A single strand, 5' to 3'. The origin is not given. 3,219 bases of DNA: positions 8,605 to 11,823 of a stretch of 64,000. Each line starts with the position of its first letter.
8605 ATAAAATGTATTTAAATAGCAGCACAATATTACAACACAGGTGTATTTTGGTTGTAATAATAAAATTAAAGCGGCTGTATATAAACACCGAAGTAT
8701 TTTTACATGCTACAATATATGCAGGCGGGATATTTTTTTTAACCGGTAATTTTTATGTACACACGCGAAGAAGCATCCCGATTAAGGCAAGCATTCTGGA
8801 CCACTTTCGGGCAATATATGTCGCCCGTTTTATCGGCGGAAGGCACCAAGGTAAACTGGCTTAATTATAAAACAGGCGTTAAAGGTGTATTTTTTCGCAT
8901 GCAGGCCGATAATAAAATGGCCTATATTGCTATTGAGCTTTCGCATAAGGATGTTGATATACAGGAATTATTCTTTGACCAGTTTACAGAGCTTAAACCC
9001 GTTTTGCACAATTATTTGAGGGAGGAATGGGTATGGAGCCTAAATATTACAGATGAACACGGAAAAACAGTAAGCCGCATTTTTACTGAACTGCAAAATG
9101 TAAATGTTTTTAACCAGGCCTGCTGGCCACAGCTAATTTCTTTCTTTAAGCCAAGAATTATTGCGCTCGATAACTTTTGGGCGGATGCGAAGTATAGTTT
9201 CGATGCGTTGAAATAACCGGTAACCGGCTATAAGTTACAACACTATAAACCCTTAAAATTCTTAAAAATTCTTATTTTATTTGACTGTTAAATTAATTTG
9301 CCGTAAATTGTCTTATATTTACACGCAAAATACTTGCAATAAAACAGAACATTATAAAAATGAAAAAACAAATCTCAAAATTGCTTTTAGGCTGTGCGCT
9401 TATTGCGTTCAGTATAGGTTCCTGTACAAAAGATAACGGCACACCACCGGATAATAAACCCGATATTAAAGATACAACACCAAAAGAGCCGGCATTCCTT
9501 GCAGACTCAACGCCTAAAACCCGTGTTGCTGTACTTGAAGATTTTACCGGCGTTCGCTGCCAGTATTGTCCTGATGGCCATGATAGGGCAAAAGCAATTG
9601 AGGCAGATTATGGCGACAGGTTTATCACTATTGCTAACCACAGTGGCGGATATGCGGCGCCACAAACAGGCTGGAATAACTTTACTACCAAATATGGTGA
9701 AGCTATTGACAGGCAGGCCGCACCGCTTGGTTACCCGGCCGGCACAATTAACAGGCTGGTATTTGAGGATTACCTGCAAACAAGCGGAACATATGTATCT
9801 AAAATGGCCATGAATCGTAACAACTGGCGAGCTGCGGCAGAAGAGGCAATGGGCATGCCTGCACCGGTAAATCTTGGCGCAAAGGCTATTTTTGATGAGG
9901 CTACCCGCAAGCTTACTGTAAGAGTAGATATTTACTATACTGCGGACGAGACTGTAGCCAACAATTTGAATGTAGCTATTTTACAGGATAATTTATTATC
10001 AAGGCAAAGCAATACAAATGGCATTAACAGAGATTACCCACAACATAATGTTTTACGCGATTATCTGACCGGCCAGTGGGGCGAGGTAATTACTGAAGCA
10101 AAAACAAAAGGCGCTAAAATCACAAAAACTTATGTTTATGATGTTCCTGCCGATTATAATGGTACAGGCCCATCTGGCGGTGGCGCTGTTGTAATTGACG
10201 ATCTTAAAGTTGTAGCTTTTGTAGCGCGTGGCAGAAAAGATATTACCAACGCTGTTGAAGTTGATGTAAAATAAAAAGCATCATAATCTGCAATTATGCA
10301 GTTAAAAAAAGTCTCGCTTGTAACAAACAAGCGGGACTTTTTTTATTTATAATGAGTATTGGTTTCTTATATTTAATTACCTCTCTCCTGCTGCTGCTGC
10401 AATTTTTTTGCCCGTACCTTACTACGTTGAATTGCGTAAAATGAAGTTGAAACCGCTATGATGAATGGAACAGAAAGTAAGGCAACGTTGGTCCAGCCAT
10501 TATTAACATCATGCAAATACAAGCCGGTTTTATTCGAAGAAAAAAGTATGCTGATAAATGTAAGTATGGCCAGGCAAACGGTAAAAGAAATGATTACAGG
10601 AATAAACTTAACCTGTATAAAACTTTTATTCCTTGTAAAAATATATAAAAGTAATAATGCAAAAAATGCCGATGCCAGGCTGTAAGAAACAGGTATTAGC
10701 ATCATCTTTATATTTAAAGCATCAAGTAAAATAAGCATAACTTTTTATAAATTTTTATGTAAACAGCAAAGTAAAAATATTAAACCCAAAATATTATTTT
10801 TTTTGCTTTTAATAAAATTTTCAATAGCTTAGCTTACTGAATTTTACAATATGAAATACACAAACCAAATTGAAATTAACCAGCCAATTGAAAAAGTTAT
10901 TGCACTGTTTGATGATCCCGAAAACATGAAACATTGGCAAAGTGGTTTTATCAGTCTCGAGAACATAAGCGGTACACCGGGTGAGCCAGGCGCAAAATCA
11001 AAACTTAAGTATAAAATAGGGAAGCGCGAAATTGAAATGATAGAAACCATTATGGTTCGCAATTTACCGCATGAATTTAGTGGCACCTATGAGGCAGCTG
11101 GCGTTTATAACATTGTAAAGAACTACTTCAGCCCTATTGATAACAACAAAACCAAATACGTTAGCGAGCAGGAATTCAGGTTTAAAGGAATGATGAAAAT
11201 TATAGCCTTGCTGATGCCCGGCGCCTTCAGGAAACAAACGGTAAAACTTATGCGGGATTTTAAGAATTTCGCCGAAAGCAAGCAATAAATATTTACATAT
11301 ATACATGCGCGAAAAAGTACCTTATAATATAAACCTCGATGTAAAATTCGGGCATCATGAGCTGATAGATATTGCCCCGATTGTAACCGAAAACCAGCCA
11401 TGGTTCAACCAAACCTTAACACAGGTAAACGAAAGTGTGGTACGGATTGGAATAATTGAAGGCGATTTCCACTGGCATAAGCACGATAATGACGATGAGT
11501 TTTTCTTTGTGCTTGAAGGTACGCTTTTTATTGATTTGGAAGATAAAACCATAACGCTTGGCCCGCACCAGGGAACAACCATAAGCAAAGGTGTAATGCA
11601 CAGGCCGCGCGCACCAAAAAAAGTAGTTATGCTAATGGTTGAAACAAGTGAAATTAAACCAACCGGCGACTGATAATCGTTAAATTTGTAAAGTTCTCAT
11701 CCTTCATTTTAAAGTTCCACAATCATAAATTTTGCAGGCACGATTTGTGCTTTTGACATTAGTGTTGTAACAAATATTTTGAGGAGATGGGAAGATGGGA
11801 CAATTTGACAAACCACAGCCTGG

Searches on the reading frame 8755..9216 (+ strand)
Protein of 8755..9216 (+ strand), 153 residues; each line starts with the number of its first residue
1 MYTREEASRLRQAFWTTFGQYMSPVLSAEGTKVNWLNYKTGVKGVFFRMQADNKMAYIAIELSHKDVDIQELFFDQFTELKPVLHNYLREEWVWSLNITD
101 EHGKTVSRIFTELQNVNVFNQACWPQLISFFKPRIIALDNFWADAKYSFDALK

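Call 57: search_protein_families(library=pfam, proteins=[window:8755-9216:+], max_evalue=0.00001)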
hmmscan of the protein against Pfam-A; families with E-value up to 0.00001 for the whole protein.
window:8755-9216:+ (153 aa): 1 family
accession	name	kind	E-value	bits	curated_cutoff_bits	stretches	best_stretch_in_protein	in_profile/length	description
PF14088.11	DUF4268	-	3e-34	118.5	27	1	10-144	1-138/140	Domain of unknown function (DUF4268)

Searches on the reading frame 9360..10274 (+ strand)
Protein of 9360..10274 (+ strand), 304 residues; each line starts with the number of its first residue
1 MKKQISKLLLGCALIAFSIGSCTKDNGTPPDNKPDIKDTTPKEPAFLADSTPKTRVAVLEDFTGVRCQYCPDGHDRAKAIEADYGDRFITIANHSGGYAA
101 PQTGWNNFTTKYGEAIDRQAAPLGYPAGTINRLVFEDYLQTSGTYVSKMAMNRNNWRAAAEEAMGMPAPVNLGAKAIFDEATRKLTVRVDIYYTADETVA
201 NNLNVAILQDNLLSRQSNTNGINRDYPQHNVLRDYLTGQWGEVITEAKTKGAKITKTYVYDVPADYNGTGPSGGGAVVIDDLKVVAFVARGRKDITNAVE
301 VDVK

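Call 57: search_protein_families(library=pfam, proteins=[window:9360-10274:+], max_evalue=0.00001)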
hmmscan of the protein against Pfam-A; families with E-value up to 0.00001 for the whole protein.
window:9360-10274:+ (304 aa): 1 family
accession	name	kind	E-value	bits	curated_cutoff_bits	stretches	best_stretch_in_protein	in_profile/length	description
PF11551.14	Omp28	-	9.1e-19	68.4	34.9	1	146-304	22-168/171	Outer membrane protein Omp28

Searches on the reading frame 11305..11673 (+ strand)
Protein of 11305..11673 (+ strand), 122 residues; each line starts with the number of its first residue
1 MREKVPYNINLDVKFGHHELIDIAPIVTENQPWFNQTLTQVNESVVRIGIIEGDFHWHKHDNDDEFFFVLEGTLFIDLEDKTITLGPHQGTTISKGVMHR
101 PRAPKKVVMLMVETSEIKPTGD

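Call 58: search_protein_families(library=pfam, proteins=[window:11305-11673:+], max_evalue=0.00001)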
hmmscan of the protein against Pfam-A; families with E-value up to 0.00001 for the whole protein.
window:11305-11673:+ (122 aa): 1 family
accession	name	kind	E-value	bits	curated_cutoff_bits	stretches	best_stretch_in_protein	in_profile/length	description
PF07883.17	Cupin_2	-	1.4e-10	41.1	27.2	1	54-112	10-69/70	Cupin domain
